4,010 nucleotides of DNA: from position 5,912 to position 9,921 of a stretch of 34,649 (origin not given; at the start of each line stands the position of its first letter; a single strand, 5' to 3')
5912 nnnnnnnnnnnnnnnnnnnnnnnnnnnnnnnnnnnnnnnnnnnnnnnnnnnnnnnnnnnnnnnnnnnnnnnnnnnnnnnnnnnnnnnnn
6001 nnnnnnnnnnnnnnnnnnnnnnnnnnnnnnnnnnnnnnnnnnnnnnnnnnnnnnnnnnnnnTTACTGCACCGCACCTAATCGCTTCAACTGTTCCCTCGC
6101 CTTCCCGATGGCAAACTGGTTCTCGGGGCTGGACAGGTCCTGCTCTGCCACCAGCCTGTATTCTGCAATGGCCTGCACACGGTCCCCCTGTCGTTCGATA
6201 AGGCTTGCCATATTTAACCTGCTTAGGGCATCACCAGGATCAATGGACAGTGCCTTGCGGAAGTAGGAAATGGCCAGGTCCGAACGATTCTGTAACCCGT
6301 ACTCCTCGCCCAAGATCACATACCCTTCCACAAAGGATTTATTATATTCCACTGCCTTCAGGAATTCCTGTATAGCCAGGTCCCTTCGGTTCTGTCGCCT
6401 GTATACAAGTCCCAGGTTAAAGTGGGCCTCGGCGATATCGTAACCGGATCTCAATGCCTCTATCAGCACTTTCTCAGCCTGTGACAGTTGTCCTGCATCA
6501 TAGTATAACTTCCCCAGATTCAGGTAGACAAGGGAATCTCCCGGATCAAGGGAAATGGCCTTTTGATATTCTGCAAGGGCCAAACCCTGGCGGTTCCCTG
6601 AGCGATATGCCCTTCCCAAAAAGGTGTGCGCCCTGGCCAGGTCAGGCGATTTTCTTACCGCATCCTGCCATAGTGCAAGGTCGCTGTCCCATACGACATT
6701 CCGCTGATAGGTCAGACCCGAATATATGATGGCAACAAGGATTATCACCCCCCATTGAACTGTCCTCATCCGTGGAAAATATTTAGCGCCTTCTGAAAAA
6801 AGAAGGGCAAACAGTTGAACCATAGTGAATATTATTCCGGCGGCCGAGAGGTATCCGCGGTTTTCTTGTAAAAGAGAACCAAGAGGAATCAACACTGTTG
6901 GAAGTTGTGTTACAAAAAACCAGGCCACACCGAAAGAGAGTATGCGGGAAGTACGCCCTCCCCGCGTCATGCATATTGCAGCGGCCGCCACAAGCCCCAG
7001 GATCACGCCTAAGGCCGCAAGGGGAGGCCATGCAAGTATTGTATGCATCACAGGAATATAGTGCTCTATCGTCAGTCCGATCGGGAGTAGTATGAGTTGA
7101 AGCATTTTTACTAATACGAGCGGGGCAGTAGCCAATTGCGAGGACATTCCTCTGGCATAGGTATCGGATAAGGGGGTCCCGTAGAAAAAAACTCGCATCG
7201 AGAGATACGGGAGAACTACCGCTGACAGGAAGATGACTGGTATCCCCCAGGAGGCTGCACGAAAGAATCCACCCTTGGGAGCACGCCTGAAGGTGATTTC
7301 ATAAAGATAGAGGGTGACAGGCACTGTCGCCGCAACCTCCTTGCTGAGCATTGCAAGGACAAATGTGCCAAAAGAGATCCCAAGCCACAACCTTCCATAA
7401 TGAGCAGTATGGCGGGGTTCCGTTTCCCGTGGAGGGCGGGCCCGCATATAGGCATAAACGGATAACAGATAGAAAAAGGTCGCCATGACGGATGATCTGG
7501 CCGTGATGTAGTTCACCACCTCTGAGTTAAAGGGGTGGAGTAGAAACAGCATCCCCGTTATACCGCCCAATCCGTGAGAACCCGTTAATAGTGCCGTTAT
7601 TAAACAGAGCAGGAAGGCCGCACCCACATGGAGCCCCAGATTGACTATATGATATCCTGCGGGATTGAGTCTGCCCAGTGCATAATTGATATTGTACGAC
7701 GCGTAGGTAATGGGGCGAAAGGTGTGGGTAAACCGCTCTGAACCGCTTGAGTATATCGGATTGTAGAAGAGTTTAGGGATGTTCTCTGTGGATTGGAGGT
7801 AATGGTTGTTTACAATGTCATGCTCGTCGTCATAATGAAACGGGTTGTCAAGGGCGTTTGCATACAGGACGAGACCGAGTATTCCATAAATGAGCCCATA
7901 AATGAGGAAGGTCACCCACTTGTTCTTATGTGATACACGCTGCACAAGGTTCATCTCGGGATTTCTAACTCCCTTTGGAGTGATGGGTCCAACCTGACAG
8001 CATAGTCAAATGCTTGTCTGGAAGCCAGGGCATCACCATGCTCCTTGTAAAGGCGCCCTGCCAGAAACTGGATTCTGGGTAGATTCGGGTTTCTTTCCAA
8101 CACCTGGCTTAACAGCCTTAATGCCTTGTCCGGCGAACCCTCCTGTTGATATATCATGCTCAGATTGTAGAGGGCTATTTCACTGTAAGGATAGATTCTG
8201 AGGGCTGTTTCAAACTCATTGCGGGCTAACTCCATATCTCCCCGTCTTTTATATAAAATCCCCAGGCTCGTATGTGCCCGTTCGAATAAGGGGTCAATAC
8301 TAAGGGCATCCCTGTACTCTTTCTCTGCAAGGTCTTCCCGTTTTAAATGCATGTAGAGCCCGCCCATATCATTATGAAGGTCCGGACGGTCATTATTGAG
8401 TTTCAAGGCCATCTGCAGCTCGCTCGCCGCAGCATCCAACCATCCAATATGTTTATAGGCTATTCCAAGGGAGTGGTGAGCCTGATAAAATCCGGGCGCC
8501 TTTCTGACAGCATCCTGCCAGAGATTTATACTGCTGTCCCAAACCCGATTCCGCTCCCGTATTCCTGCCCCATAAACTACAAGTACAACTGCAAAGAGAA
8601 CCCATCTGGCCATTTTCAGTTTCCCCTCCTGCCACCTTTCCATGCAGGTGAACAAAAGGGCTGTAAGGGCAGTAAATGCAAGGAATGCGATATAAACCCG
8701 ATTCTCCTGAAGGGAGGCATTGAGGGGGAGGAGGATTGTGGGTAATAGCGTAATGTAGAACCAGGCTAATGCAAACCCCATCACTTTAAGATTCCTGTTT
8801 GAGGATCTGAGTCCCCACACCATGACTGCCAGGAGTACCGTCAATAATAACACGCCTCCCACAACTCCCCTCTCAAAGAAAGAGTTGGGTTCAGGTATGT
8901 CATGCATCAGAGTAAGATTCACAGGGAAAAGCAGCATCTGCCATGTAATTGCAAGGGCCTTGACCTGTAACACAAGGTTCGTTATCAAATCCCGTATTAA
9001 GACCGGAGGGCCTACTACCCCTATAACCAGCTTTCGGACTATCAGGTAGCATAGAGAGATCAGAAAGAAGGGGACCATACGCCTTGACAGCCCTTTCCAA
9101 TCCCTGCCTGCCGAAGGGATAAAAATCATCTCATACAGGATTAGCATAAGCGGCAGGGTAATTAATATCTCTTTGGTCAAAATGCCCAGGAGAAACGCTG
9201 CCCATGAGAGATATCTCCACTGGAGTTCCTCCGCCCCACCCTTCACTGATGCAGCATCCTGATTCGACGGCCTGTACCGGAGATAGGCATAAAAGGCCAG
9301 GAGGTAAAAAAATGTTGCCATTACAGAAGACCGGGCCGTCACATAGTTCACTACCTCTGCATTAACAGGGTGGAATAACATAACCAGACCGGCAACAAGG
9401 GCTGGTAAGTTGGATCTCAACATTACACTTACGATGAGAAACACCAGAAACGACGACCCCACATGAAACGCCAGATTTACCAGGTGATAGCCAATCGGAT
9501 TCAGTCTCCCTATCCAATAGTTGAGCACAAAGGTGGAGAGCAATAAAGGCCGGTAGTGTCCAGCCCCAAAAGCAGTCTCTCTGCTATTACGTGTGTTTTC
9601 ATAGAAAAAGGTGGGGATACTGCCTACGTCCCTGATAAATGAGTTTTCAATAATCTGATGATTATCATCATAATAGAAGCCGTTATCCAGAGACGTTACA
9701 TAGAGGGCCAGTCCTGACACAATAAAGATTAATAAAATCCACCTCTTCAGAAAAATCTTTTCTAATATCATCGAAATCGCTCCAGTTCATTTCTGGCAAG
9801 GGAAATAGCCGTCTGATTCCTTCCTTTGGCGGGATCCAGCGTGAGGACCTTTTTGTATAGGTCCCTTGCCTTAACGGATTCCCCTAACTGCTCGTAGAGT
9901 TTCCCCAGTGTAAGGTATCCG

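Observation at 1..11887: Seven head-to-tail TMTC/DUF1736-like GT-C + TPR genes in one translationally coupled array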

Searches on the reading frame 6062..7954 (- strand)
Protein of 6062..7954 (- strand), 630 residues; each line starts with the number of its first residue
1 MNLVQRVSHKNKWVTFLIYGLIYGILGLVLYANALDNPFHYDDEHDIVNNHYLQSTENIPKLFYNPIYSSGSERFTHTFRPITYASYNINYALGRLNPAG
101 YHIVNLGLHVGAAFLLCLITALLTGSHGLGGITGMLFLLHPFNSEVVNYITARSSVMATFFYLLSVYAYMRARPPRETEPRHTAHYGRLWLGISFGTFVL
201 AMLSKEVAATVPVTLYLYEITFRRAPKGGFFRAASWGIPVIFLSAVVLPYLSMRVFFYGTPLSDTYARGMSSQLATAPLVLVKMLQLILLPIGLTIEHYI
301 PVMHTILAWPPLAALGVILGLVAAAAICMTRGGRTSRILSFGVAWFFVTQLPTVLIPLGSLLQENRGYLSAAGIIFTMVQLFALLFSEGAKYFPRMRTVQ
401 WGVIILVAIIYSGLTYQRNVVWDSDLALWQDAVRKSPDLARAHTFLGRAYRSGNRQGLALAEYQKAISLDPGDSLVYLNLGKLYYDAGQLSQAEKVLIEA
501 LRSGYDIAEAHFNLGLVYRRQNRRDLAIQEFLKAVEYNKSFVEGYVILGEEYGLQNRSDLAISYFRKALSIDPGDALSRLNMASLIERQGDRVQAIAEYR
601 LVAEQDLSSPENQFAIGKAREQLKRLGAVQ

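Call 7: search_protein_families(library=pfam, proteins=[window:6062-7954:-], max_evalue=0.01)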
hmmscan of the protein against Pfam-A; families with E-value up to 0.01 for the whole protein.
window:6062-7954:- (630 aa): 14 families
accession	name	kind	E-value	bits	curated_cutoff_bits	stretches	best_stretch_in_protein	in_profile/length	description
PF13181.12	TPR_8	-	1.5e-21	75.1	25.7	3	543-574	2-33/34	Tetratricopeptide repeat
PF07719.23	TPR_2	-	2.9e-21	74.2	27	3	508-539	1-32/34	Tetratricopeptide repeat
PF00515.34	TPR_1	-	7.3e-21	73.5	27.8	2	543-574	2-33/34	Tetratricopeptide repeat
PF13414.12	TPR_11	-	3.4e-20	71.9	26.8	2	447-488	1-42/42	TPR repeat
PF13432.12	TPR_16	-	5.9e-19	68.6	32.7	2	478-535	1-58/65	Tetratricopeptide repeat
PF13431.12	TPR_17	-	3.5e-18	64.7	24.4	1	463-494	2-33/34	Tetratricopeptide repeat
PF14559.12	TPR_19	-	1.3e-13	51.4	25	2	459-505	10-56/68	Tetratricopeptide repeat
PF13424.12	TPR_12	-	2.7e-13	50.3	30.1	1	476-536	5-73/77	Tetratricopeptide repeat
PF13428.12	TPR_14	-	4.5e-11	42.7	23.5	0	441-483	2-44/44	Tetratricopeptide repeat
PF13176.12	TPR_7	-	2.3e-09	37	27.9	0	510-534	1-27/36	Tetratricopeptide repeat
PF23914.1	TPR_CcmH_CycH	-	1.1e-08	35.6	42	1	433-533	43-146/158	Cytochrome c-type biogenesis protein H TPR domain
PF13174.12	TPR_6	-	3.3e-06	27.8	26.3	0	509-536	1-28/33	Tetratricopeptide repeat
PF24575.1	TPR_Slam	-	0.00091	20.1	35.2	0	577-609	48-80/104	Surface lipoprotein assembly modifier, N-terminal TPR repeats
PF14561.12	TPR_20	-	0.0048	17.6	25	0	457-503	5-51/90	Tetratricopeptide repeat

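Call 8: search_protein_families(library=ncbifam, proteins=[window:6062-7954:-], max_evalue=0.01)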
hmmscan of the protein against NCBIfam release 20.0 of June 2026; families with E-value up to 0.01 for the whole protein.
window:6062-7954:- (630 aa): 23 families
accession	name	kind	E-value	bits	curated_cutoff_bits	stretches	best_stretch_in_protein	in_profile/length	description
NF040959.1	MamA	equivalog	1e-20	74.1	200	2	430-571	61-202/204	magnetosome protein MamA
TIGR02521.1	type_IV_pilW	equivalog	1.1e-18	67.7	154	2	430-541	55-168/234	type IV pilus biogenesis/stability protein PilW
TIGR02917.1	PEP_TPR_lipo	equivalog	4.9e-15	54.5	312.2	1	427-610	180-363/899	XrtA/PEP-CTERM system TPR-repeat protein PrsT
NF033762.1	social_mot_Tgl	equivalog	1.7e-12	47.3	225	2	413-550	38-178/252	social motility TPR repeat lipoprotein Tgl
NF033758.1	gliding_GltE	equivalog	4.5e-09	35.8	225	1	426-599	140-313/411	adventurous gliding motility TPR repeat lipoprotein GltE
NF053607.1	CHU_0125_OmpA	equivalog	9.8e-08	30.9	620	1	524-627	35-134/639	CHU_0125 family OmpA-like outer membrane integrity protein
NF033920.0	C39_PA2778_fam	equivalog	1.3e-07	31.3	150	1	455-537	171-253/255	PA2778 family cysteine peptidase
NF047558.1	TPR_END_plus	domain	3.4e-07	30.1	32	0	510-543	1-34/56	TPR end-of-group domain-containing protein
NF008757.0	PRK11788.1-5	equivalog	6.3e-07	28.9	363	1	476-607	109-245/388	lipopolysaccharide assembly protein LapB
NF008391.2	PRK11189.1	equivalog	6.7e-07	29.1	250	1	491-583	48-140/297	lipoprotein NlpI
NF008520.0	PRK11447.1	equivalog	1e-06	26.9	858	0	484-539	279-334/1157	cellulose synthase complex outer membrane protein BcsC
NF047507.1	TPR_BatC_Lepto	exception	6.3e-06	25.8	175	1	459-539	43-127/214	TPR repeat-containing protein BatC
TIGR00540.1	TPR_hemY_coli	hypoth_equivalog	7.6e-06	24.9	142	1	458-531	310-382/385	heme biosynthesis-associated TPR protein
NF047371.1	FlcA_CTERM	equivalog_domain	1.7e-05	23.5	300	1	468-570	432-535/646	periplasmic flagellar collar protein FlcA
TIGR00990.1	3a0801s09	subfamily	2.5e-05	23.1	757.25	1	461-604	420-570/615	mitochondrial import receptor subunit TOM70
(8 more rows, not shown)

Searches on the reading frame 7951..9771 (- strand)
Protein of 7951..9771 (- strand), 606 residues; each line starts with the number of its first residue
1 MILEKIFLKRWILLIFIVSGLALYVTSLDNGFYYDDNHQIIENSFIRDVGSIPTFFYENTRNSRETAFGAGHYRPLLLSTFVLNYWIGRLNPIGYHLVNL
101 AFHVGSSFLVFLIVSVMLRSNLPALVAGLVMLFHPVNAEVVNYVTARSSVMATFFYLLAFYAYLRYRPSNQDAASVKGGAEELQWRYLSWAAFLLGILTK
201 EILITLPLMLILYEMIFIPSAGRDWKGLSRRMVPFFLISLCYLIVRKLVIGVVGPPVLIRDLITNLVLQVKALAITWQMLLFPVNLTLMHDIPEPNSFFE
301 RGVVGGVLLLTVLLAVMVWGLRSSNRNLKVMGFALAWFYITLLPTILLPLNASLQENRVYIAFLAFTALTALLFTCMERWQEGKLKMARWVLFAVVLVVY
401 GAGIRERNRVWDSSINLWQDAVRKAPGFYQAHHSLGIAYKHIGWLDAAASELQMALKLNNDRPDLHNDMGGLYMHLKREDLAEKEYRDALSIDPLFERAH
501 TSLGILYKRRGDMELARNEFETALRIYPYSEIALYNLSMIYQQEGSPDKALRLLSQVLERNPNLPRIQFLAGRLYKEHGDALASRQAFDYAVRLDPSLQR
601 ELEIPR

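Call 7: search_protein_families(library=pfam, proteins=[window:7951-9771:-], max_evalue=0.01)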
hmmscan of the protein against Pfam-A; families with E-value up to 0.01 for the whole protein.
window:7951-9771:- (606 aa): 17 families
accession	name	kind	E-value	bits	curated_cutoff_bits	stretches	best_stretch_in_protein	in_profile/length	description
PF07719.23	TPR_2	-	8e-22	75.9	27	2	533-563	3-33/34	Tetratricopeptide repeat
PF13181.12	TPR_8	-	2.8e-19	68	25.7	1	533-563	3-33/34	Tetratricopeptide repeat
PF13431.12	TPR_17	-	8.3e-17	60.4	24.4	0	520-551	2-33/34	Tetratricopeptide repeat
PF13414.12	TPR_11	-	1e-15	57.6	26.8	0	445-474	10-39/42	TPR repeat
PF00515.34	TPR_1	-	3.4e-14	52.4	27.8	1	533-563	3-33/34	Tetratricopeptide repeat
PF13428.12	TPR_14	-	4.3e-14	52.1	23.5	1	533-574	3-44/44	Tetratricopeptide repeat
PF13424.12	TPR_12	-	1.5e-13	51.1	30.1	3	498-560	4-74/77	Tetratricopeptide repeat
PF13432.12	TPR_16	-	2.3e-13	50.7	32.7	1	537-597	3-63/65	Tetratricopeptide repeat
PF14559.12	TPR_19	-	2e-12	47.7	25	2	510-568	4-62/68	Tetratricopeptide repeat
PF13371.12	TPR_9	-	8.9e-09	35.7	35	1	539-598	3-62/73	Tetratricopeptide repeat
PF13174.12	TPR_6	-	6.2e-07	30.1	26.3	0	533-563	2-32/33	Tetratricopeptide repeat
PF13176.12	TPR_7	-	1.8e-06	28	27.9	0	533-561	1-31/36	Tetratricopeptide repeat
PF12569.14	NatA_aux_su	-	1.7e-05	24.5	33.3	1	533-595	194-256/515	N-terminal acetyltransferase A, auxiliary subunit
PF20308.4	TPR-S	-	2.2e-05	25.4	27.6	1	513-591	2-78/102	Tetratricopeptide Repeats-Sensor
PF13374.12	TPR_10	-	0.00095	19.6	27.5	0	533-560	4-31/42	Tetratricopeptide repeat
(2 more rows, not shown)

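Call 8: search_protein_families(library=ncbifam, proteins=[window:7951-9771:-], max_evalue=0.01)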
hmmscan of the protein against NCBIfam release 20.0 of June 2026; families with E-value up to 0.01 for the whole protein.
window:7951-9771:- (606 aa): 23 families
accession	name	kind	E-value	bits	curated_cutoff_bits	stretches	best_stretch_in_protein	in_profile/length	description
TIGR02521.1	type_IV_pilW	equivalog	5.1e-19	68.8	154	2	470-530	38-98/234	type IV pilus biogenesis/stability protein PilW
TIGR02917.1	PEP_TPR_lipo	equivalog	3.8e-18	64.8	312.2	1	416-581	418-583/899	XrtA/PEP-CTERM system TPR-repeat protein PrsT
NF040959.1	MamA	equivalog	1e-17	64.3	200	2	412-523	88-199/204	magnetosome protein MamA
NF033762.1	social_mot_Tgl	equivalog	1.8e-15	57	225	1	431-583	33-188/252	social motility TPR repeat lipoprotein Tgl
NF002725.1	PRK02603.1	equivalog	6.3e-11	42.6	143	1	533-586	74-127/173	photosystem I assembly protein Ycf3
NF033758.1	gliding_GltE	equivalog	6.8e-11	41.8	225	1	482-563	105-186/411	adventurous gliding motility TPR repeat lipoprotein GltE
NF008391.2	PRK11189.1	equivalog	5e-10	39.3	250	2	459-563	61-165/297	lipoprotein NlpI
NF047371.1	FlcA_CTERM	equivalog_domain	5.1e-08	31.8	300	1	418-593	336-535/646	periplasmic flagellar collar protein FlcA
NF047507.1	TPR_BatC_Lepto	exception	9.3e-06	25.3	175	0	495-546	94-145/214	TPR repeat-containing protein BatC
TIGR02552.1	LcrH_SycD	equivalog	1.1e-05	25.1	104.8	0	492-569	47-124/136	SycD/LcrH family type III secretion system chaperone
NF008520.0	PRK11447.1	equivalog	1.3e-05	23.3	858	1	471-591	359-480/1157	cellulose synthase complex outer membrane protein BcsC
TIGR02795.1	tol_pal_ybgF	equivalog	2e-05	25.1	90.1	1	495-564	37-109/119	tol-pal system protein YbgF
NF033920.0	C39_PA2778_fam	equivalog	2.2e-05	24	150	1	477-560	170-253/255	PA2778 family cysteine peptidase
NF047558.1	TPR_END_plus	domain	3e-05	23.9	32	1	533-564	1-32/56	TPR end-of-group domain-containing protein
TIGR00540.1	TPR_hemY_coli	hypoth_equivalog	5.9e-05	22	142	0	500-554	329-382/385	heme biosynthesis-associated TPR protein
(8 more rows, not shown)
